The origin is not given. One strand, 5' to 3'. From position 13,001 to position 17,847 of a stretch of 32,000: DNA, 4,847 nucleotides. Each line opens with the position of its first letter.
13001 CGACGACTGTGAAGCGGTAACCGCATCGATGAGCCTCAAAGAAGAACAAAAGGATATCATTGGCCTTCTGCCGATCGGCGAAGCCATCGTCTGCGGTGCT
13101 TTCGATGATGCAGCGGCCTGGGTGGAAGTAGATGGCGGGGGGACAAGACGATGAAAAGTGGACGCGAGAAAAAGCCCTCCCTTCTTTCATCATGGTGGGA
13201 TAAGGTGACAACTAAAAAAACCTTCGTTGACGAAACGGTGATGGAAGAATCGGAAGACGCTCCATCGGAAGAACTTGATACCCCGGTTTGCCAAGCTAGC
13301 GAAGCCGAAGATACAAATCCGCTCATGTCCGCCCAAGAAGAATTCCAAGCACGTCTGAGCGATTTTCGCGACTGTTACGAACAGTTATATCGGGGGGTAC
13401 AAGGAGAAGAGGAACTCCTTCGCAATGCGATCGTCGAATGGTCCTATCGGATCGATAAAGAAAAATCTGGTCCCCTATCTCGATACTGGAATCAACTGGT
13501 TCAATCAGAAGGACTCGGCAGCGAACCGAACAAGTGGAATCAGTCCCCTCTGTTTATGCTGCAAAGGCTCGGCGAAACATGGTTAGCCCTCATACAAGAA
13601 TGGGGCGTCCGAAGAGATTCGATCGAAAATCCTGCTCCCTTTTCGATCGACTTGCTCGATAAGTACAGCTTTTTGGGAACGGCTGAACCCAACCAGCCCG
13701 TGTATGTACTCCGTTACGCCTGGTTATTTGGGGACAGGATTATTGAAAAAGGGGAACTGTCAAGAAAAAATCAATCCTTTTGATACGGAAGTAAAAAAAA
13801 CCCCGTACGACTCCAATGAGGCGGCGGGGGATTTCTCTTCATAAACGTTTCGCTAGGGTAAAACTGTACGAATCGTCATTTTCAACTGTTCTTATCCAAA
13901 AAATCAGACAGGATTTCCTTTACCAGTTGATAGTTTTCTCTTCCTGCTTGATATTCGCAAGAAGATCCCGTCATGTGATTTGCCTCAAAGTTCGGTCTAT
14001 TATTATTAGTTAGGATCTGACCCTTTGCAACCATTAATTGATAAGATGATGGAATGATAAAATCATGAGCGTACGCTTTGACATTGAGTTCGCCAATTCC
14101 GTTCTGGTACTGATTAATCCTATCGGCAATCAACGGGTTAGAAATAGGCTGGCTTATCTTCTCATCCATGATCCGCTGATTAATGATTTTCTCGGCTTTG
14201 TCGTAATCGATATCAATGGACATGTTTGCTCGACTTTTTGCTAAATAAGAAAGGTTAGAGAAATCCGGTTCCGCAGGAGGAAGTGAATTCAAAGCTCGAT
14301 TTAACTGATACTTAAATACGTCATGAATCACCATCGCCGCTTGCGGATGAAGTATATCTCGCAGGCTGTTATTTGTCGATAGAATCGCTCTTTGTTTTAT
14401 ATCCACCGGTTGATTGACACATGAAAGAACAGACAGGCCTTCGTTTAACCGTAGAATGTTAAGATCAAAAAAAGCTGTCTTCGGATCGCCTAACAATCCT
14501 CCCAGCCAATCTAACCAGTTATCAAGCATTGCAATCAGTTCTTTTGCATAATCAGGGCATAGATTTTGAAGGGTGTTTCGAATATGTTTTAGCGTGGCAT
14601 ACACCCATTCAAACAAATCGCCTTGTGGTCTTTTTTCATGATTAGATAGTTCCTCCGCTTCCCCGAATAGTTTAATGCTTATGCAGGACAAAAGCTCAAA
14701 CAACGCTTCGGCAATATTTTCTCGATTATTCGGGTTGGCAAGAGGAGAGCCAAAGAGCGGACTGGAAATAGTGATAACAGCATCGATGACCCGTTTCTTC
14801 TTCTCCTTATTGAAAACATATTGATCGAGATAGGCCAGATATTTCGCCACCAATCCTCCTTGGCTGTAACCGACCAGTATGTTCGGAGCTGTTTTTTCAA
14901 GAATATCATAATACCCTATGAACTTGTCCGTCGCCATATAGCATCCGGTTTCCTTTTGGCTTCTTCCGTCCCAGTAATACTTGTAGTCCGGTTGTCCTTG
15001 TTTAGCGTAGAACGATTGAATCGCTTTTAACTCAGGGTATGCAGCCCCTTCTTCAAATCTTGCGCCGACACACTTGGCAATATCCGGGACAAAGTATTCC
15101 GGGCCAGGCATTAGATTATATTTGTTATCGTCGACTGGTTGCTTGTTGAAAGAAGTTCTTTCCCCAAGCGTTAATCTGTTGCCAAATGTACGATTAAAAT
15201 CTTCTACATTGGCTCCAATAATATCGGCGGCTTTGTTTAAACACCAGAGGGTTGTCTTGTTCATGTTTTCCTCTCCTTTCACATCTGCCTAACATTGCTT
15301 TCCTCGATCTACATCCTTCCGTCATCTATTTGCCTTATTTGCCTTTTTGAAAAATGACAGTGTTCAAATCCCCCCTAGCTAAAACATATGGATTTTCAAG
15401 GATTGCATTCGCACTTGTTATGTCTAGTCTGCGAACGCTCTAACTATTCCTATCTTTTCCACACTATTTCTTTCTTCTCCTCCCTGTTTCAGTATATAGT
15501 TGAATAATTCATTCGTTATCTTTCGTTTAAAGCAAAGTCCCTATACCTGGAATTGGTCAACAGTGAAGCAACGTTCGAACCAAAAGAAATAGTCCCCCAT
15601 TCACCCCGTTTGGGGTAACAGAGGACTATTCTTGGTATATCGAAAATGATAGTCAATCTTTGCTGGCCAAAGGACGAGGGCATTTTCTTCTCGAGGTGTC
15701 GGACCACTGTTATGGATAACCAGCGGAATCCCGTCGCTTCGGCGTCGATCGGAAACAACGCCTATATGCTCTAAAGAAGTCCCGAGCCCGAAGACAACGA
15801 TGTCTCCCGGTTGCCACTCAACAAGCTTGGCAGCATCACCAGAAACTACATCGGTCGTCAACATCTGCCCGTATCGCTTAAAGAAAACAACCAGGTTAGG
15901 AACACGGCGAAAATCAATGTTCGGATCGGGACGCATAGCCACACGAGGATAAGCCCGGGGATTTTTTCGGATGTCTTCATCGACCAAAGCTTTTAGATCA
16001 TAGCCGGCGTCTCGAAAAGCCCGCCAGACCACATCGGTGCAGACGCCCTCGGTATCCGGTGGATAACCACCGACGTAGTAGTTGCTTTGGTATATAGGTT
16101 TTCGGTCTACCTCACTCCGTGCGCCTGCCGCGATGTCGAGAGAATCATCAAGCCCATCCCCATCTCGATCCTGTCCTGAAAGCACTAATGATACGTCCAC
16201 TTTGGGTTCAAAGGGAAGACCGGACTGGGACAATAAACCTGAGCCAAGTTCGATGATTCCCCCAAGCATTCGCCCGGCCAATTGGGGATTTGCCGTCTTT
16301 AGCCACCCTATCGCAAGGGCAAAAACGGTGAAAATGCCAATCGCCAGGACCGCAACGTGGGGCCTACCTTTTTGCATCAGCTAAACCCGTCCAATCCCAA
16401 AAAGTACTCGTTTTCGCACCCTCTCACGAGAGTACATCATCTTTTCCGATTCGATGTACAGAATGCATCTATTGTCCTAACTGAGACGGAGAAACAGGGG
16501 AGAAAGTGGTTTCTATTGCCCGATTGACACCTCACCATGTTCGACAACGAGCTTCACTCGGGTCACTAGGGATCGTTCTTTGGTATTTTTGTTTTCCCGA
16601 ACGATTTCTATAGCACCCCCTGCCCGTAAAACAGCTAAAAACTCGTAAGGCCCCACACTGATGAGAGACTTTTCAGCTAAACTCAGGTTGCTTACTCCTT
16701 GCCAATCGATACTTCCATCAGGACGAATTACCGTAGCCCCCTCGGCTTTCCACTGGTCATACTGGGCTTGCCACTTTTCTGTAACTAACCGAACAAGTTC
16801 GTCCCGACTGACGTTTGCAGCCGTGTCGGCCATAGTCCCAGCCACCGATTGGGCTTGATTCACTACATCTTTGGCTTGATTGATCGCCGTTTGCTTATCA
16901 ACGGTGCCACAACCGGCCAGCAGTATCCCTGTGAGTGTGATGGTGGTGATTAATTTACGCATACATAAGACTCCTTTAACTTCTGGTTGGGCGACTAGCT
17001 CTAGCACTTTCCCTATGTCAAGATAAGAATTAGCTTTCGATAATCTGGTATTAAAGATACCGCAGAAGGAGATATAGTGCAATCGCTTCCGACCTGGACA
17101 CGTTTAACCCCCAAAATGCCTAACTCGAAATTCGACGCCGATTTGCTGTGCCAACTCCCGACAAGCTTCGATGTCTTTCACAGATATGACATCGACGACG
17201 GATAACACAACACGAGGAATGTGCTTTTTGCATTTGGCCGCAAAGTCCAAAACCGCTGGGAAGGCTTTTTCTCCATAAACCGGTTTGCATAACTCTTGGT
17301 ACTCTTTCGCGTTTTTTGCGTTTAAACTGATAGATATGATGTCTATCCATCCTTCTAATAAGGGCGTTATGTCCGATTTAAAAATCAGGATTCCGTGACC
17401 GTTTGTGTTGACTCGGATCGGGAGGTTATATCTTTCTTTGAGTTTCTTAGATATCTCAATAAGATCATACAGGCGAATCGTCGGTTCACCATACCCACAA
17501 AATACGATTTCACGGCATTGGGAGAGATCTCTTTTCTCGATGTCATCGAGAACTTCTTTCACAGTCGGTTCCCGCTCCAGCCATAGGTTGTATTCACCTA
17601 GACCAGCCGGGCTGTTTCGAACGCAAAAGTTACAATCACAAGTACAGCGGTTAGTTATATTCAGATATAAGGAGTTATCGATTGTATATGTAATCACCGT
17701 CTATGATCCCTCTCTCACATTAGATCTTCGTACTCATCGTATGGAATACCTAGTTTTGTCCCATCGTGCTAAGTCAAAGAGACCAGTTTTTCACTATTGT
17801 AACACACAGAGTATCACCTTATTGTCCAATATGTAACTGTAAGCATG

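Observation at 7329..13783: Operon coupling a radical-SAM/SPASM maturase and six-Cys peptide to an Hsp70-like ATPase and a HerA/FtsK-type NTPase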

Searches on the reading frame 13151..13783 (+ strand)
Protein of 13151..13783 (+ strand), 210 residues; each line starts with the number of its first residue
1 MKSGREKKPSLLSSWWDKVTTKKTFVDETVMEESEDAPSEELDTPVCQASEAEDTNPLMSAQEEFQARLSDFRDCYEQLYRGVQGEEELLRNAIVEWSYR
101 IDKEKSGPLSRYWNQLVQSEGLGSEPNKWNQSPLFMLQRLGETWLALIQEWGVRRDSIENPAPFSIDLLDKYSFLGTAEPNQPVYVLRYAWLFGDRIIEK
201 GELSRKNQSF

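Call 3: search_protein_families(library=pfam, proteins=[window:13151-13783:+], max_evalue=0.01)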
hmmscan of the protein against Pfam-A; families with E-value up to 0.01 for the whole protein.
window:13151-13783:+ (210 aa): 0 families

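Call 4: search_protein_families(library=ncbifam, proteins=[window:13151-13783:+], max_evalue=0.01)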
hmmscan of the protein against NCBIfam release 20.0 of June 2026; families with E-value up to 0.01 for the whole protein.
window:13151-13783:+ (210 aa): 0 families

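Call 5: search_protein_families(library=padloc, proteins=[window:13151-13783:+], max_evalue=0.01)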
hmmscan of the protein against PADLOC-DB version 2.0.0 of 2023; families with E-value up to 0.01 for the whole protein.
window:13151-13783:+ (210 aa): 0 families

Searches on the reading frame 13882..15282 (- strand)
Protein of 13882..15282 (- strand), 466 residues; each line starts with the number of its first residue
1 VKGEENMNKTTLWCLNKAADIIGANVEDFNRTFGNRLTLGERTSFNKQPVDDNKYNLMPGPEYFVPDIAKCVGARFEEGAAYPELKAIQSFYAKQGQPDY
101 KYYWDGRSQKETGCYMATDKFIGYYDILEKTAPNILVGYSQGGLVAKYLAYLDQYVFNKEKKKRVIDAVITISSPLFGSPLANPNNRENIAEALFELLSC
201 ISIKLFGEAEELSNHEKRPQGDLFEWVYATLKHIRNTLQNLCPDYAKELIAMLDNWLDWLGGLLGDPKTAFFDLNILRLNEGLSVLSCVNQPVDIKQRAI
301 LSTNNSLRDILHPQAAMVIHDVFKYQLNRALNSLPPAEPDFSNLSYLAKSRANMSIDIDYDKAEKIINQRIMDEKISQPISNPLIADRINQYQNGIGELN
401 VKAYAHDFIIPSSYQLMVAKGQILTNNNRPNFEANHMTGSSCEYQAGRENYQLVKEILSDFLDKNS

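Call 3: search_protein_families(library=pfam, proteins=[window:13882-15282:-], max_evalue=0.01)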
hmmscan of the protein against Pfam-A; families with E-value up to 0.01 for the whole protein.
window:13882-15282:- (466 aa): 2 families
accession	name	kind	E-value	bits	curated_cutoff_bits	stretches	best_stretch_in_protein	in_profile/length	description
PF24096.1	DUF7379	-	1.3e-05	25.6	33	1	137-210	75-145/191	Domain of unknown function (DUF7379)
PF07819.20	PGAP1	-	0.00029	21.1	24.3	1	135-189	94-142/233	PGAP1-like alpha/beta domain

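Call 4: search_protein_families(library=ncbifam, proteins=[window:13882-15282:-], max_evalue=0.01)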
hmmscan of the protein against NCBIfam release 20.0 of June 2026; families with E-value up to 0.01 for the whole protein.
window:13882-15282:- (466 aa): 0 families

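Call 5: search_protein_families(library=padloc, proteins=[window:13882-15282:-], max_evalue=0.01)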
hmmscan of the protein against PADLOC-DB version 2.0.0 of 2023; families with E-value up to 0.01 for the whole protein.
window:13882-15282:- (466 aa): 0 families

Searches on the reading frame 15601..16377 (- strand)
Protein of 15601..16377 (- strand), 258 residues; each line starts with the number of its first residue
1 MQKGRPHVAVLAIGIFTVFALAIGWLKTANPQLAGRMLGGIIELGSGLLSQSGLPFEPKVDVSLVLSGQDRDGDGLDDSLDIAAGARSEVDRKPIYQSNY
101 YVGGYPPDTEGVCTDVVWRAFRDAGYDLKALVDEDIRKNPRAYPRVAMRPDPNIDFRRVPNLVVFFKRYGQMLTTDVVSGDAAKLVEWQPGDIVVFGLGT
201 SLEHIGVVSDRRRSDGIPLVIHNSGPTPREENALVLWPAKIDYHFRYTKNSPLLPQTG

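Call 83: search_protein_families(library=pfam, proteins=[window:15601-16377:-], max_evalue=0.001)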
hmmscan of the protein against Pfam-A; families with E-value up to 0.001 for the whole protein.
window:15601-16377:- (258 aa): 1 family
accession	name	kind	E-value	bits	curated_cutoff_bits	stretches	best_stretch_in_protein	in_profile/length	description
PF06940.17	DUF1287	-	1.1e-55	188.3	25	1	84-247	2-163/163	Domain of unknown function (DUF1287)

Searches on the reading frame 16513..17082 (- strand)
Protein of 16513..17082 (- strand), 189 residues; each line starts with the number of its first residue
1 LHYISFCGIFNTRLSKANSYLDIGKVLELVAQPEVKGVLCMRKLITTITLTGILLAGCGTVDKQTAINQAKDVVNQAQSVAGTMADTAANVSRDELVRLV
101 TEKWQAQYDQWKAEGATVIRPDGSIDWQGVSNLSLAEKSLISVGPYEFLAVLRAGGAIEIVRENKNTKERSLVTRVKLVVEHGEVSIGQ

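Call 108: search_protein_families(library=pfam, proteins=[window:16513-17082:-], max_evalue=0.01)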
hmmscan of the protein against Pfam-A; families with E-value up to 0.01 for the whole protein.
window:16513-17082:- (189 aa): 1 family
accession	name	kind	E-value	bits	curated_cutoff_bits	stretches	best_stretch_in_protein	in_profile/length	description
PF21274.3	Rng_hyd_C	-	0.0011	19.7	27.5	1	82-131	40-89/107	Aromatic-ring hydroxylase, C-terminal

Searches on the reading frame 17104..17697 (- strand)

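Call 108: search_protein_families(library=pfam, proteins=[window:17104-17697:-], max_evalue=0.01)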
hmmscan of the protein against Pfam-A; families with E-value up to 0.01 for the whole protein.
window:17104-17697:- (197 aa): 1 family
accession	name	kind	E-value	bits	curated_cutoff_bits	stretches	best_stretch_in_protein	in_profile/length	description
PF04055.27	Radical_SAM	-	1.8e-13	51.4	29.5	1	12-169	1-149/166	Radical SAM superfamily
